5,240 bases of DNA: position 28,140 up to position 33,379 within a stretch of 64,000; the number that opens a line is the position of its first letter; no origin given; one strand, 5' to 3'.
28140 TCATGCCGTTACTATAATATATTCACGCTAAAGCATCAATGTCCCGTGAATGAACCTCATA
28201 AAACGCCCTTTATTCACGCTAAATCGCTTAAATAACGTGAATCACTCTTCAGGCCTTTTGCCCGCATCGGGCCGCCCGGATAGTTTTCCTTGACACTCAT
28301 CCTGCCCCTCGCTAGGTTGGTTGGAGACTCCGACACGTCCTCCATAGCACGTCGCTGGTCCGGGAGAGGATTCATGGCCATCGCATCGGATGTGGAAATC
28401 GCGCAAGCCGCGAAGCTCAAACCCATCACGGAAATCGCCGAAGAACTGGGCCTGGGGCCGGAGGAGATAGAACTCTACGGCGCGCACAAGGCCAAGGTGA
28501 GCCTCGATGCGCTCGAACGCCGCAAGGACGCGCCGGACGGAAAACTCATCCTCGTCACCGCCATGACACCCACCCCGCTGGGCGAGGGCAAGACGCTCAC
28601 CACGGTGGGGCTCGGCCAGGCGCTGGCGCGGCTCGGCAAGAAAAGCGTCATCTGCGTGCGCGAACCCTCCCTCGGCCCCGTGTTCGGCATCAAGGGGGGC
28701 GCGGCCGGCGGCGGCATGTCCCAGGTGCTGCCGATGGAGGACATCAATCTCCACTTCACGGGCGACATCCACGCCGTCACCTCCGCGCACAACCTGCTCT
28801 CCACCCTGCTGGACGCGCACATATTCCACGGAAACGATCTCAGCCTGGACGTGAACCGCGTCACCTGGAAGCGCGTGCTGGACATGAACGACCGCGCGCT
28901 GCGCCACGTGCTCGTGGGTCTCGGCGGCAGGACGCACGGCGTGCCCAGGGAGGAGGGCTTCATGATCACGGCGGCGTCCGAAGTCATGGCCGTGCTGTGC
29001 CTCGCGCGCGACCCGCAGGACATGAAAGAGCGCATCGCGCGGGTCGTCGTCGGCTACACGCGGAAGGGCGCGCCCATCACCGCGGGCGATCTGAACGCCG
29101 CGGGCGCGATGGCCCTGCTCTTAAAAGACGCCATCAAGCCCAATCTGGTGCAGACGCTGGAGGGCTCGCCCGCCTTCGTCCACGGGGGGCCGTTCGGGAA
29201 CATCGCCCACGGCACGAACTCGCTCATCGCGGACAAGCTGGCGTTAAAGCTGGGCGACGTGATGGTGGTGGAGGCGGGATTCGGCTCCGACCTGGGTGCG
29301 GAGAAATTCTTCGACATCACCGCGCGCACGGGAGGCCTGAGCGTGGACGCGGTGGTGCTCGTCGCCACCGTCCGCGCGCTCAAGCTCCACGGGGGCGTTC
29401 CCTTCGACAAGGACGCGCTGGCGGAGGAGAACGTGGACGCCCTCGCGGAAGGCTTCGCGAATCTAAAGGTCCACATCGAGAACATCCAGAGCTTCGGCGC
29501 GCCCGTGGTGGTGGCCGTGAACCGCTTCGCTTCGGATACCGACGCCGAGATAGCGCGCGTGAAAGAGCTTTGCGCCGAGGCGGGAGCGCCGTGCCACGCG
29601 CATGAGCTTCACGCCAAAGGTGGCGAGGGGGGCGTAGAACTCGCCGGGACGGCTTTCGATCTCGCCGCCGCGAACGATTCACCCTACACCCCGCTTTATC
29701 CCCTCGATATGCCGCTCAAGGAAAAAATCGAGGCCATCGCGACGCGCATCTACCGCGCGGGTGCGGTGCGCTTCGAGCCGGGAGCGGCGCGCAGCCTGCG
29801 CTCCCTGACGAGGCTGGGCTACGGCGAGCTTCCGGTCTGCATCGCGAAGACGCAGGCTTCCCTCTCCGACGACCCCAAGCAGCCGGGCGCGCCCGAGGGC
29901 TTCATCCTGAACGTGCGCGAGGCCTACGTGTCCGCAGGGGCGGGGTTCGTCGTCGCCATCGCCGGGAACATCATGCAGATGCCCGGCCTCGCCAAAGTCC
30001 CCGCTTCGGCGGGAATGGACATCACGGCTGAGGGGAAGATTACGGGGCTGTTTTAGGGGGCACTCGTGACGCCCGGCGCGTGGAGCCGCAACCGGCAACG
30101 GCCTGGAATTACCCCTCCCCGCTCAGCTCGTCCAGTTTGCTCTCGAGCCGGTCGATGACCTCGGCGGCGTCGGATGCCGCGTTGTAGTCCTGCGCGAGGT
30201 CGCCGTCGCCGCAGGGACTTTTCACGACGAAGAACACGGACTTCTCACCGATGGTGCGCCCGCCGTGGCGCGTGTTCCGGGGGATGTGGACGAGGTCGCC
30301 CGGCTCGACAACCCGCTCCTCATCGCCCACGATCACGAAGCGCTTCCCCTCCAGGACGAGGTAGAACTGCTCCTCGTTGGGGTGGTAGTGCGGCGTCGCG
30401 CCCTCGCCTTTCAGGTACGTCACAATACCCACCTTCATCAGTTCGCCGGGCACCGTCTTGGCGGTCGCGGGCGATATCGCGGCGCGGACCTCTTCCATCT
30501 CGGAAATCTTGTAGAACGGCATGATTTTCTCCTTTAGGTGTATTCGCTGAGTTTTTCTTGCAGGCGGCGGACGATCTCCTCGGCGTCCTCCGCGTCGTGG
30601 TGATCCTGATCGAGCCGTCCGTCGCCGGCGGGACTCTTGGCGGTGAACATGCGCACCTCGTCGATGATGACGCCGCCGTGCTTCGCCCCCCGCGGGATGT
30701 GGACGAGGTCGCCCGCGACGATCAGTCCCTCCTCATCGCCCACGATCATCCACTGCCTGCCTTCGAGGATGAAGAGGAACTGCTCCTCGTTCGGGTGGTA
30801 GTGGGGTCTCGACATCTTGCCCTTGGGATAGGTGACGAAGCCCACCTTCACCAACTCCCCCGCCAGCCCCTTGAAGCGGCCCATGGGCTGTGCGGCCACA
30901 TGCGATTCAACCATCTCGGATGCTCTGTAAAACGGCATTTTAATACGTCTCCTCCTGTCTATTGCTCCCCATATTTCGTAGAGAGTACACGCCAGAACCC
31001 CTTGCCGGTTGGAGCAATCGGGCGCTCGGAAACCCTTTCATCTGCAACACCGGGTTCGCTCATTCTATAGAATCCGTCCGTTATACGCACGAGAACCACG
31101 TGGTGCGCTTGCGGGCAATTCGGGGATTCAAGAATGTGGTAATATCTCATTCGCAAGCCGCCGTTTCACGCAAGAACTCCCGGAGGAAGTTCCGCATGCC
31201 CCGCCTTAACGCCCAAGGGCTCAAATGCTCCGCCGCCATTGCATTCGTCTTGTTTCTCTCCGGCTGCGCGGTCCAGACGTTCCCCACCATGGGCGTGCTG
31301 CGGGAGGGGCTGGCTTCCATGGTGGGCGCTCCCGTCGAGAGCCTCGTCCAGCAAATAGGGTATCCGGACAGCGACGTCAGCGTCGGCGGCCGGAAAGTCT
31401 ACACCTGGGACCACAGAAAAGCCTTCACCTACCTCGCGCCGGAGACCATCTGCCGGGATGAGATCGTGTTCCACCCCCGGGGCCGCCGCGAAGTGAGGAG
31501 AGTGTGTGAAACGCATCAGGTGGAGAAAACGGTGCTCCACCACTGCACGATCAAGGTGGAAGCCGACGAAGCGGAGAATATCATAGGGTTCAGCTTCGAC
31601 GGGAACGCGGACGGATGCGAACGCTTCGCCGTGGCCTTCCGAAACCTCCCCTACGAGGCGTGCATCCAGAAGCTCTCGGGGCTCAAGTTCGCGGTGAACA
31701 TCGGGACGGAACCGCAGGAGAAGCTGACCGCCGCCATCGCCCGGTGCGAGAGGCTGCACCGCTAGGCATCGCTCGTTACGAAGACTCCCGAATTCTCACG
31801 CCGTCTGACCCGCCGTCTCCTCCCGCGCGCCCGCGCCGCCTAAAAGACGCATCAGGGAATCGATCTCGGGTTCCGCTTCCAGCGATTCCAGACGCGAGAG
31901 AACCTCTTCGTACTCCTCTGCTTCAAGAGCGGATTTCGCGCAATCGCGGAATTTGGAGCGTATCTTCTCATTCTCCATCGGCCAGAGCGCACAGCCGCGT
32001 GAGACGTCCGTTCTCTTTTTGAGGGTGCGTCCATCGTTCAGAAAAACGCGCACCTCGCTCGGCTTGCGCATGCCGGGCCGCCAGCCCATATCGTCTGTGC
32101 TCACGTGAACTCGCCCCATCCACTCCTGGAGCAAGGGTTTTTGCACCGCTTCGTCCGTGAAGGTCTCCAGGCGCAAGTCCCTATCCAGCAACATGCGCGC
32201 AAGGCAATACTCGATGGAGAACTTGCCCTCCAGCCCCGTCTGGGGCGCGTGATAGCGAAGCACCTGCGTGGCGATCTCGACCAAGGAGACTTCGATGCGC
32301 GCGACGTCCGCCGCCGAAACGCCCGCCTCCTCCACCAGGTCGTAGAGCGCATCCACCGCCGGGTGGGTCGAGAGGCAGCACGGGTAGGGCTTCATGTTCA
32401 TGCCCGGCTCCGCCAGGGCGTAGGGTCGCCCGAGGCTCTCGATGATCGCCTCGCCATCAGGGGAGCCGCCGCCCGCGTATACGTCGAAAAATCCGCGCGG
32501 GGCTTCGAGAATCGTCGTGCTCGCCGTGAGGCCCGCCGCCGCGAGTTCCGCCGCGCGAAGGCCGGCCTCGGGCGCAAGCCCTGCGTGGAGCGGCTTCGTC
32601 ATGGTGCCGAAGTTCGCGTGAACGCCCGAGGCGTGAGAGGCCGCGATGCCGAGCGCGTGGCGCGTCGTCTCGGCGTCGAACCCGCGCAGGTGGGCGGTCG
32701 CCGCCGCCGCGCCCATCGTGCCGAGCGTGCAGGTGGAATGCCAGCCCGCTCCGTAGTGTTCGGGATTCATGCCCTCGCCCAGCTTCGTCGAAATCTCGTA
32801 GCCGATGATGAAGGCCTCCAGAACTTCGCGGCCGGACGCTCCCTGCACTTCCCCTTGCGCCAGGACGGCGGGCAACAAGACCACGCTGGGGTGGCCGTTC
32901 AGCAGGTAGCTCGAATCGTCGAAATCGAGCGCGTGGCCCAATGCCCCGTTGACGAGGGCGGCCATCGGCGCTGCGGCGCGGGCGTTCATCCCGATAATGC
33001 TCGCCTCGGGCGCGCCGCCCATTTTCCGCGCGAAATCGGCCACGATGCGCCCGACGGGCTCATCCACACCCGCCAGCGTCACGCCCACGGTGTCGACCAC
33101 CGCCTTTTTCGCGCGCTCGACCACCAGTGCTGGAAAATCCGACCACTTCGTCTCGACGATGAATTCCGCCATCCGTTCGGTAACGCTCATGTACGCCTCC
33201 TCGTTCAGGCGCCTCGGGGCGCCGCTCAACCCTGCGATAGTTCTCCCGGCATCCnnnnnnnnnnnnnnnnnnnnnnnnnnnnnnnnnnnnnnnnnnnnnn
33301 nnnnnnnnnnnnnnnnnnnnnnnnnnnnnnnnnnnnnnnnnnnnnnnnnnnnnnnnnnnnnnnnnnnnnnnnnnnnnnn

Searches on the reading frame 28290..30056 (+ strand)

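Call 28: search_protein_families(library=ncbifam, proteins=[window:28290-30056:+], max_evalue=0.001)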
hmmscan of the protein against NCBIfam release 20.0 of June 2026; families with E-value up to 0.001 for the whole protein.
window:28290-30056:+ (588 aa): 3 families
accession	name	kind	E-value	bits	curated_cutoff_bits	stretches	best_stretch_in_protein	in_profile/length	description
NF010030.0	PRK13505.1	equivalog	4.4e-258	857.2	652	1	32-588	3-557/557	formate--tetrahydrofolate ligase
NF010031.0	PRK13506.1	equivalog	9.9e-209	694.4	800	1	32-587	2-577/578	formate--tetrahydrofolate ligase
NF010032.0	PRK13507.1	equivalog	7.5e-166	552.7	938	1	32-588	8-587/587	formate--tetrahydrofolate ligase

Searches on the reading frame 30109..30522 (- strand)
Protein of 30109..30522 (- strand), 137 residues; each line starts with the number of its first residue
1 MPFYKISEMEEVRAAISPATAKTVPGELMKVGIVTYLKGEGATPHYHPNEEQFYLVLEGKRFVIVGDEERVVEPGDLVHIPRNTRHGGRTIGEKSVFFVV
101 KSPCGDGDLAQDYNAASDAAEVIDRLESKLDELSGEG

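Call 28: search_protein_families(library=ncbifam, proteins=[window:30109-30522:-], max_evalue=0.001)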
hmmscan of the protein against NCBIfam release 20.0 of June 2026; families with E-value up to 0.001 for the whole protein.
window:30109-30522:- (137 aa): 2 families
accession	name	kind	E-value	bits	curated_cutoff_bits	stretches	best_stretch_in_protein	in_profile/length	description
NF050094.1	BetDgalsidMYCTU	equivalog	9.8e-05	22.5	175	1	26-84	33-90/113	beta-D-galactosidase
NF049940.1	MandnitrLy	equivalog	0.00072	19.4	140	1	23-86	29-92/130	(R)-mandelonitrile lyase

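Call 41: search_protein_families(library=pfam, proteins=[window:30109-30522:-], max_evalue=0.01)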
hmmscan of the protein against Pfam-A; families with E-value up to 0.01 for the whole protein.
window:30109-30522:- (137 aa): 6 families
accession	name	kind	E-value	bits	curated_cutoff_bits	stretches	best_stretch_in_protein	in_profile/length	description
PF07883.17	Cupin_2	-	2.6e-17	62.7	27.2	1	33-99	2-67/70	Cupin domain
PF00190.28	Cupin_1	-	3.4e-06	27.2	22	1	15-99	16-111/151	Cupin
PF02311.25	AraC_binding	-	1.1e-05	25.6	21.1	1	40-97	14-70/135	AraC-like ligand binding domain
PF08007.18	JmjC_2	-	0.00063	19.7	22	1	68-97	86-114/127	JmjC domain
PF12973.13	Cupin_7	-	0.0041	17.4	27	1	33-101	37-100/105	ChrR Cupin-like domain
PF05899.18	Cupin_3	-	0.0049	17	23.5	1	49-84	24-60/74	EutQ-like cupin domain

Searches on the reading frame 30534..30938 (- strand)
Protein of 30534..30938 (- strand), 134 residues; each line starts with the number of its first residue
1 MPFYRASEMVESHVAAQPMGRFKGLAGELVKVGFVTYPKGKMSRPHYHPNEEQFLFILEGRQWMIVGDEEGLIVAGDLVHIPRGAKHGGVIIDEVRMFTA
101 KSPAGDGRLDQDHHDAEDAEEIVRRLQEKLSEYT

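Call 28: search_protein_families(library=ncbifam, proteins=[window:30534-30938:-], max_evalue=0.001)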
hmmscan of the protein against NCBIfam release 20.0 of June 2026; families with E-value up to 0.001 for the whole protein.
window:30534-30938:- (134 aa): 1 family
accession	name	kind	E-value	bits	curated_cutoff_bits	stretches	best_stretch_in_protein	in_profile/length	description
NF049940.1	MandnitrLy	equivalog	0.00021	21.1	140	1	28-87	33-92/130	(R)-mandelonitrile lyase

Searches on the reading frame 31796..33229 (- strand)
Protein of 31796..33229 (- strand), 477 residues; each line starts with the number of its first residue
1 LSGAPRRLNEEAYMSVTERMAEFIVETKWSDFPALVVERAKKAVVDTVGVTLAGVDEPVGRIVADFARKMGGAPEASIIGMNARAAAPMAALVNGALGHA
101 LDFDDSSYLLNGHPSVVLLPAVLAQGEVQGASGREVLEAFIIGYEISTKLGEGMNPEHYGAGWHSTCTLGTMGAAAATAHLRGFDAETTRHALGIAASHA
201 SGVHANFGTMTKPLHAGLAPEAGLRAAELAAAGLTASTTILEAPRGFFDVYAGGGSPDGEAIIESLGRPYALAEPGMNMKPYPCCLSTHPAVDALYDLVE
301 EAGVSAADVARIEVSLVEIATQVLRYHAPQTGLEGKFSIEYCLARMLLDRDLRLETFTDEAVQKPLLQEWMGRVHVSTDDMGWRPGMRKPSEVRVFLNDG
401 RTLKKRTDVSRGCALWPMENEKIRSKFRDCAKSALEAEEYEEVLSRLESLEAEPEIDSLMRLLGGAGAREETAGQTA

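Call 28: search_protein_families(library=ncbifam, proteins=[window:31796-33229:-], max_evalue=0.001)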
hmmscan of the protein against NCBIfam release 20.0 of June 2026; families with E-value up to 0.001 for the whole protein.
window:31796-33229:- (477 aa): 3 families
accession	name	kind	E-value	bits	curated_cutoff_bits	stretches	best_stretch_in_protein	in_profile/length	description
NF042438.1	PrpD_hiGCgrampos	equivalog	2.5e-10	39.6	950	1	43-197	46-198/499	2-methylcitrate dehydratase PrpD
NF006943.0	PRK09425.1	equivalog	2.9e-07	29.6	575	1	11-380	10-386/480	bifunctional 2-methylcitrate dehydratase/aconitate hydratase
TIGR02330.1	prpD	equivalog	1.1e-05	24.4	458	1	20-380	7-374/468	2-methylcitrate dehydratase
